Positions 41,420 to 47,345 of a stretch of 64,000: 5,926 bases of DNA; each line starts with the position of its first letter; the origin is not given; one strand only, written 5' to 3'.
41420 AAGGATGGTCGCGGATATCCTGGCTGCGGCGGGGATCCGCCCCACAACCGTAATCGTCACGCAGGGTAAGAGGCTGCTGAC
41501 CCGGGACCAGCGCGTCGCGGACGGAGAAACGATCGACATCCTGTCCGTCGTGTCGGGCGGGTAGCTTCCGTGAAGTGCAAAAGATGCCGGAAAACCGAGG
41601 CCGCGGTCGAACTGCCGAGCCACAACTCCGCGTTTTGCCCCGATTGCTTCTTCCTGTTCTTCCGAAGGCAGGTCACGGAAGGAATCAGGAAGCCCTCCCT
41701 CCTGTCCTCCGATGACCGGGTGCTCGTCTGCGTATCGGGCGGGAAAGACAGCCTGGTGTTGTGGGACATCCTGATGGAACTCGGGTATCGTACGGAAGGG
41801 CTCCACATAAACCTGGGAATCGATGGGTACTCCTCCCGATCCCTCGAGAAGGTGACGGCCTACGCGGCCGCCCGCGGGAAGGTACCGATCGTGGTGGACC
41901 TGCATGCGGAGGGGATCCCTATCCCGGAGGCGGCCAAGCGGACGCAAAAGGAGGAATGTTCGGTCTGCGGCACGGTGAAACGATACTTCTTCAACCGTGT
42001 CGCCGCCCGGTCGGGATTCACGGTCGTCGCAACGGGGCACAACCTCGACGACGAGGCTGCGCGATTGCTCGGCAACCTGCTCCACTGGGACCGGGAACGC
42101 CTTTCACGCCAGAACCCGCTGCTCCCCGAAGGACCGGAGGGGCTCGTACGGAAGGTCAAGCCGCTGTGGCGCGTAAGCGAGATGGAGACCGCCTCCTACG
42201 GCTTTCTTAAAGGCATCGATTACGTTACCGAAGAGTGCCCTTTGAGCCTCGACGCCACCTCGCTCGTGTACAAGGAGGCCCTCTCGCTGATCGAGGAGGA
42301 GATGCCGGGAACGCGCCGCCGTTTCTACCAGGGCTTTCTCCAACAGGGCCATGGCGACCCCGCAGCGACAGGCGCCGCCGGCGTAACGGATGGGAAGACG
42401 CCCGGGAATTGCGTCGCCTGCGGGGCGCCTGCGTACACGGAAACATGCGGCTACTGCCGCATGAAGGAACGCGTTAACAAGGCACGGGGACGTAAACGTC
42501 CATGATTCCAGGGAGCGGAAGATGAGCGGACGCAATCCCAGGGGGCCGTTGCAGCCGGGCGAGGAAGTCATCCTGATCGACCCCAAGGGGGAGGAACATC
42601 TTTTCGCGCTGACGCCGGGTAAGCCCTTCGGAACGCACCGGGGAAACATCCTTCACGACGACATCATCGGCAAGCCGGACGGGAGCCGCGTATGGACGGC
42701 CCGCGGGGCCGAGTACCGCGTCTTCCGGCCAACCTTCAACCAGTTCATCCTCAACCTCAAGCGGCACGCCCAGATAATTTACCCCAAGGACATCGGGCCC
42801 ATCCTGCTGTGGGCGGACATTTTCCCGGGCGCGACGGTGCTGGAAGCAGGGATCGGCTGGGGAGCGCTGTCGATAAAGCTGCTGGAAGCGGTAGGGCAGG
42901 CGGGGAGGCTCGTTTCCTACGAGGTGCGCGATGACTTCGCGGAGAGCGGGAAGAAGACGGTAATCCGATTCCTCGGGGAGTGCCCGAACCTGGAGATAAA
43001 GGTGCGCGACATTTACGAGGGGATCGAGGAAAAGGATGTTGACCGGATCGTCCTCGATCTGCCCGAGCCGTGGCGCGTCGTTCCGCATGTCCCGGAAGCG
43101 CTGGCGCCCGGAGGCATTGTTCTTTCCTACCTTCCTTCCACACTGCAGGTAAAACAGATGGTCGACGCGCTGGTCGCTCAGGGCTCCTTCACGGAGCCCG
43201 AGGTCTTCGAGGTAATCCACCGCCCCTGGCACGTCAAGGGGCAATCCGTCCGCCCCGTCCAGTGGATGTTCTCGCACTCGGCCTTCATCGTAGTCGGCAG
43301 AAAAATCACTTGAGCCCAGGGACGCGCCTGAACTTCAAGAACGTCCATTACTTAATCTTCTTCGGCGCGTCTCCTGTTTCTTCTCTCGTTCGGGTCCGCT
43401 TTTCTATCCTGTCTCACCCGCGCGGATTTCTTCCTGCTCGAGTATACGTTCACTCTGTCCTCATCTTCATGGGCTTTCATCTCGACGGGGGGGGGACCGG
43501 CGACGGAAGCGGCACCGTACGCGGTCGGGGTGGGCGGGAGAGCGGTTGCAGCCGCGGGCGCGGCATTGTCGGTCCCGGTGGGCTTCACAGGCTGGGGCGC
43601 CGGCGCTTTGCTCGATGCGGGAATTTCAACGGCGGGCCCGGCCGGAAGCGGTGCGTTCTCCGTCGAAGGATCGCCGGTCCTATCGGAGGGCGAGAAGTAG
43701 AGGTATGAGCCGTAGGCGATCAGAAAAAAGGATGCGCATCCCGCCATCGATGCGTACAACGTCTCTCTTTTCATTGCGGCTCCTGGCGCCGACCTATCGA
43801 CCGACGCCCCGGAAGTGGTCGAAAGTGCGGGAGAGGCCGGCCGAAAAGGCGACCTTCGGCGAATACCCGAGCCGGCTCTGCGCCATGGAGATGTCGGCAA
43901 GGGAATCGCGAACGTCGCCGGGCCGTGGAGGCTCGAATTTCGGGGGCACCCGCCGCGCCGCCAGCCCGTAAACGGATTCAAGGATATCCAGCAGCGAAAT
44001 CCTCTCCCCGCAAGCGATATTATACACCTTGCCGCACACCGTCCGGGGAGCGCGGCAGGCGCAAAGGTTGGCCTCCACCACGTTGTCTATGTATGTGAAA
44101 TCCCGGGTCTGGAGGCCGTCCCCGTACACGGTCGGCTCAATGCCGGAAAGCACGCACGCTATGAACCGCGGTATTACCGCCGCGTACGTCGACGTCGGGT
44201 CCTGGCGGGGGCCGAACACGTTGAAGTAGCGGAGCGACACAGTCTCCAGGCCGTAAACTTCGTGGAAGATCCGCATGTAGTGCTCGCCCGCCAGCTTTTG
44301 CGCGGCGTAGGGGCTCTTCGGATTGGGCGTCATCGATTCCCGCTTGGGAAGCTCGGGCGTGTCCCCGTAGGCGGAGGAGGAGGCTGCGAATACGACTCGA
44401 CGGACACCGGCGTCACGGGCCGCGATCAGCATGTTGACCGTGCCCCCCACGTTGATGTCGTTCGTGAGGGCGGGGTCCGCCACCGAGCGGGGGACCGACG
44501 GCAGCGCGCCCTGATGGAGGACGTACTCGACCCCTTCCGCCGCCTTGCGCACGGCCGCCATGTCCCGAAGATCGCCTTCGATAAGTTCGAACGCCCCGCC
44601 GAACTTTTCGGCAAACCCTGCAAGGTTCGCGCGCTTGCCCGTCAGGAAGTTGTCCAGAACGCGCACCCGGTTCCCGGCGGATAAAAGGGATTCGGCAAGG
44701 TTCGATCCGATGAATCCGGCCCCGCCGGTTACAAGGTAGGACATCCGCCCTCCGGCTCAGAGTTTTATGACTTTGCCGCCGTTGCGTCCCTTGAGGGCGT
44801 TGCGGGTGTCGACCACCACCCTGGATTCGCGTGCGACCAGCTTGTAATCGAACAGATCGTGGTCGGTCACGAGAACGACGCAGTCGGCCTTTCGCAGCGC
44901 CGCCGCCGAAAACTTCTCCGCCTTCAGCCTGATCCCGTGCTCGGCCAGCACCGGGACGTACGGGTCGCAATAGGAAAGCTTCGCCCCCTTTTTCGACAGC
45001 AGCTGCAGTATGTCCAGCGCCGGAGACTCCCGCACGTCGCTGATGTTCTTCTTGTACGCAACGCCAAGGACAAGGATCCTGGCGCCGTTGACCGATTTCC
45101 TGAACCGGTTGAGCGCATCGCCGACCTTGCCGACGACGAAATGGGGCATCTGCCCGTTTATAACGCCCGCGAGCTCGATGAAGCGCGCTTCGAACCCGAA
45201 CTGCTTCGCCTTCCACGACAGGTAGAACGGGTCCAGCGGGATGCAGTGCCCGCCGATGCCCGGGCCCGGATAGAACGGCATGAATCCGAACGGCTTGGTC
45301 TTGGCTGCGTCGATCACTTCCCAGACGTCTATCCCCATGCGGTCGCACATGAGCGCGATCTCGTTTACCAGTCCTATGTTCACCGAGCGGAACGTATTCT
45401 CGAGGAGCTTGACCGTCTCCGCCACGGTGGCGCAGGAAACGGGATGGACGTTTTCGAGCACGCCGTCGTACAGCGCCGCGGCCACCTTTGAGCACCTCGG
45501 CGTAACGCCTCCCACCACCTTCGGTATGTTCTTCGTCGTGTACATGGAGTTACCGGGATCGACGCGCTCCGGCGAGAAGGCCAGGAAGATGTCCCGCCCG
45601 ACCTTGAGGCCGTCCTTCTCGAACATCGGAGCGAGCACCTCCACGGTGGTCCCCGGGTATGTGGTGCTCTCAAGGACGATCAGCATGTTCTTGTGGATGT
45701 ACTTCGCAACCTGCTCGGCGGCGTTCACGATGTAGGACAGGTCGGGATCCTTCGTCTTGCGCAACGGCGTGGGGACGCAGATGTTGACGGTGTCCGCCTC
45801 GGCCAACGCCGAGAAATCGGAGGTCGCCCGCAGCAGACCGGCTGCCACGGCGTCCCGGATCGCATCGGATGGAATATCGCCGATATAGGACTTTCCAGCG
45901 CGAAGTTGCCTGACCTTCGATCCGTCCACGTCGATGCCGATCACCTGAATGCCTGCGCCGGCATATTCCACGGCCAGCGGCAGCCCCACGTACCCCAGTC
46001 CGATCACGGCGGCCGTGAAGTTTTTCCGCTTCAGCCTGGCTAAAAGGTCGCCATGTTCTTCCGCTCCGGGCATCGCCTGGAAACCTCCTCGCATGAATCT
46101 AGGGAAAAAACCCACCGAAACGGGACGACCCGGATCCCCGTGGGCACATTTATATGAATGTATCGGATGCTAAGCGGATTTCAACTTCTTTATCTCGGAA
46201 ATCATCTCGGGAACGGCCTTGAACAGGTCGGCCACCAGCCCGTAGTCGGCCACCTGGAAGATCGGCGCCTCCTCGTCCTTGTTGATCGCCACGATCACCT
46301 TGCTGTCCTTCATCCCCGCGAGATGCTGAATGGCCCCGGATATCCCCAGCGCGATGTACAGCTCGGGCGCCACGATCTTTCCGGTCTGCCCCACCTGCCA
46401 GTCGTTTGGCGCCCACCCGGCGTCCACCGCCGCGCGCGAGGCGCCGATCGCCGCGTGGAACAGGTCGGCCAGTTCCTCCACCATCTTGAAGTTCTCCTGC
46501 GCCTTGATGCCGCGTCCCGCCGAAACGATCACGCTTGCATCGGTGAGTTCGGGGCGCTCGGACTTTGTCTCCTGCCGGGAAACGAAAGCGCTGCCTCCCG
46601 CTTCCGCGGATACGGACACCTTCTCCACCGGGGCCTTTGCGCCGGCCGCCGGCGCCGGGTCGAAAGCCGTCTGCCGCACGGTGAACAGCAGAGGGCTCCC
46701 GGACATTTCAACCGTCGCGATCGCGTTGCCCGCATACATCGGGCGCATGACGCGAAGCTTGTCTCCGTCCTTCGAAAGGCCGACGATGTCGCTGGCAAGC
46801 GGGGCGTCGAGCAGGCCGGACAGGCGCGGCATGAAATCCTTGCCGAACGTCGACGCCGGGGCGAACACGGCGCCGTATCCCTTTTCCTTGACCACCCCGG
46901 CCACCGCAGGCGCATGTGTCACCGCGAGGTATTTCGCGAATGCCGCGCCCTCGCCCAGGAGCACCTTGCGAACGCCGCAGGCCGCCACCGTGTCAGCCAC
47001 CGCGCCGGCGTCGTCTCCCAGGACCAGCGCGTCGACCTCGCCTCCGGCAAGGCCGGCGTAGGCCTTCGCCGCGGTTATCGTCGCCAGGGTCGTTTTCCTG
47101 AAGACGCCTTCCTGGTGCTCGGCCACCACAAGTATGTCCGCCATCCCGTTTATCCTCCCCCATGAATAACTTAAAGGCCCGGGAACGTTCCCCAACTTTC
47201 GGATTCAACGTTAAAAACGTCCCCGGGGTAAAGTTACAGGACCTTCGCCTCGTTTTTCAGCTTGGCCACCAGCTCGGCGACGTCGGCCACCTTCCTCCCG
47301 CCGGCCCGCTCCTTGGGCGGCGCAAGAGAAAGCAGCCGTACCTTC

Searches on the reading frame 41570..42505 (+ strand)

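Call 31: search_protein_families(library=pfam, proteins=[window:41570-42505:+], max_evalue=0.001)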
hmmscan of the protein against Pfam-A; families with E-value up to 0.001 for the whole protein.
window:41570-42505:+ (311 aa): 3 families
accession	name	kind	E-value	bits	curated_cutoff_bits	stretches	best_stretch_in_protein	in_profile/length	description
PF22082.2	TtuA_LIM_N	-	2.1e-08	34.5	27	1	2-28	1-26/26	2-thiouridine synthetase TtuA, N-terminal LIM domain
PF01171.26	ATP_bind_3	-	4.9e-08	33.3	27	1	51-172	2-119/182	PP-loop family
PF01507.26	PAPS_reduct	-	0.0005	20.6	22.5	1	51-219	2-157/175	Phosphoadenosine phosphosulfate reductase domain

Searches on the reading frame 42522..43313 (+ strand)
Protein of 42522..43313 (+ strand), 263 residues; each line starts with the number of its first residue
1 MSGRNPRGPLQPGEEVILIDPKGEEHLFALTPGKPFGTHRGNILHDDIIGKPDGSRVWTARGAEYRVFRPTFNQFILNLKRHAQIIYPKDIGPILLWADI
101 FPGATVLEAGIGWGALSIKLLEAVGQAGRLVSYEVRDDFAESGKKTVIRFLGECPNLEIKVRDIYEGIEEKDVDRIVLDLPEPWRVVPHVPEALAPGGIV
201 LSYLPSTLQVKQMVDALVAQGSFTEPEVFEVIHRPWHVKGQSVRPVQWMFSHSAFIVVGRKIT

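Call 31: search_protein_families(library=pfam, proteins=[window:42522-43313:+], max_evalue=0.001)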
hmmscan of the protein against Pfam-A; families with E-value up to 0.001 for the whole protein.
window:42522-43313:+ (263 aa): 5 families
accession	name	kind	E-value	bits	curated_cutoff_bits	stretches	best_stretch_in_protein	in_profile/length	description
PF08704.16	GCD14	-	1.2e-24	87.8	26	1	67-245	5-186/247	tRNA methyltransferase complex GCD14 subunit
PF14801.12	TrmI-like_N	-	3.1e-18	65.9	24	1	8-57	1-50/50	TrmI-like N-terminal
PF01135.25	PCMT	-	9.5e-06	26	20.3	1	74-214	45-181/210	Protein-L-isoaspartate(D-aspartate) O-methyltransferase (PCMT)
PF21985.2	TR61B_FKBP-like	-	2.5e-05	24.5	27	1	26-62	19-55/55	TR61B FKBP-like domain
PF00398.26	RrnaAD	-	8.2e-05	22.3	24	1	93-192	21-109/263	Ribosomal RNA adenine dimethylase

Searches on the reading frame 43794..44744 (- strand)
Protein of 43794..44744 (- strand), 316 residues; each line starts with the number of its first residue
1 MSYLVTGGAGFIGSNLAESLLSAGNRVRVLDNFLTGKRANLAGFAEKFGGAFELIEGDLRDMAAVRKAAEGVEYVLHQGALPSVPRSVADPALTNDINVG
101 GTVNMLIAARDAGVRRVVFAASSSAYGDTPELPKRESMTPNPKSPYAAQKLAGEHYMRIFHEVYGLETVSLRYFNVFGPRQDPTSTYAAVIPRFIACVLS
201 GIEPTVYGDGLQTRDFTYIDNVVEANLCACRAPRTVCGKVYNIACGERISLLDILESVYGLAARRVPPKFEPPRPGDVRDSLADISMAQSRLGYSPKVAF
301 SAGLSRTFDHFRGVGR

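Call 31: search_protein_families(library=pfam, proteins=[window:43794-44744:-], max_evalue=0.001)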
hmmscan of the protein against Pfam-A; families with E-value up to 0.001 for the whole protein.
window:43794-44744:- (316 aa): 9 families
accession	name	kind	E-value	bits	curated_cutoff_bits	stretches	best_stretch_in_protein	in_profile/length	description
PF01370.27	Epimerase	-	2.2e-64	217.6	20.9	1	4-244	2-240/240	NAD dependent epimerase/dehydratase family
PF16363.11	GDP_Man_Dehyd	-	2.3e-56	192.1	27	1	4-306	1-331/332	GDP-mannose 4,6 dehydratase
PF01073.25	3Beta_HSD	-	3.4e-26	92.4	22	1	4-232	1-231/280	3-beta hydroxysteroid dehydrogenase/isomerase family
PF02719.21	Polysacc_synt_2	-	2.4e-11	43.8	20.2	1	4-262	2-247/293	Polysaccharide biosynthesis protein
PF13460.12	NAD_binding_10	-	1.1e-09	38.8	27.2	1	7-158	1-132/184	NAD(P)H-binding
PF07993.18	NAD_binding_4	-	2.6e-08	33.8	20.1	1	64-225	81-257/258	Male sterility protein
PF04321.23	RmlD_sub_bind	-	1.6e-07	31.1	27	1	1-159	1-138/287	RmlD substrate binding domain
PF05368.20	NmrA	-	6.7e-06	26.4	27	1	4-122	6-107/298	NmrA-like family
PF00106.31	adh_short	-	5.5e-05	23.2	26.6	1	4-73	4-72/195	short chain dehydrogenase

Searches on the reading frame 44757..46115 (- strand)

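Call 31: search_protein_families(library=pfam, proteins=[window:44757-46115:-], max_evalue=0.001)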
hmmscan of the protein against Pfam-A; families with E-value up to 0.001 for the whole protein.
window:44757-46115:- (452 aa): 4 families
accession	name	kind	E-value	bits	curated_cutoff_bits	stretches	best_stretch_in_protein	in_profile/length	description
PF03721.20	UDPG_MGDP_dh_N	-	4.4e-46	157.3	27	1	36-211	4-183/187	UDP-glucose/GDP-mannose dehydrogenase family, NAD binding domain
PF00984.24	UDPG_MGDP_dh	-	1.2e-31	109.1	25.4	1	231-320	2-92/94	UDP-glucose/GDP-mannose dehydrogenase family, central domain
PF03720.21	UDPG_MGDP_dh_C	-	2.7e-24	85.9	30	1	348-442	1-102/103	UDP-glucose/GDP-mannose dehydrogenase family, UDP binding domain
PF03446.21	NAD_binding_2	-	9.7e-07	29.4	21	1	36-166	3-109/161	NAD binding domain of 6-phosphogluconate dehydrogenase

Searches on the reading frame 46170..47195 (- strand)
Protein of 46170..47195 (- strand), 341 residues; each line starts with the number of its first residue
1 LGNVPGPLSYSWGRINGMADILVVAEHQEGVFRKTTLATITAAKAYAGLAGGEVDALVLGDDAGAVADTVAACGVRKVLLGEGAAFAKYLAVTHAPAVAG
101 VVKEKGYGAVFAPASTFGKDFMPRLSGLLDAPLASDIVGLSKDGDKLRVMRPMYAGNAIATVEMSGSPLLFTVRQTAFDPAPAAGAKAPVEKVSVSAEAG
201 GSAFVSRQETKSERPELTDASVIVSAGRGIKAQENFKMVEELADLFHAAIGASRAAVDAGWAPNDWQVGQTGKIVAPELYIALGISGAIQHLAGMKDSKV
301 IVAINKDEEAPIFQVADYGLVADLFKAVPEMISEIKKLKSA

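Call 31: search_protein_families(library=pfam, proteins=[window:46170-47195:-], max_evalue=0.001)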
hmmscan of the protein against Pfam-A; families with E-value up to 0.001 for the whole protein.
window:46170-47195:- (341 aa): 2 families
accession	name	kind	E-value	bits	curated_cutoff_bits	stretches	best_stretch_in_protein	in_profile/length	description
PF01012.27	ETF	-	6.5e-43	147.1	26.7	1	21-197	1-180/181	Electron transfer flavoprotein domain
PF00766.25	ETF_alpha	-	4.1e-38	129.7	27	1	216-296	1-81/81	Electron transfer flavoprotein FAD-binding domain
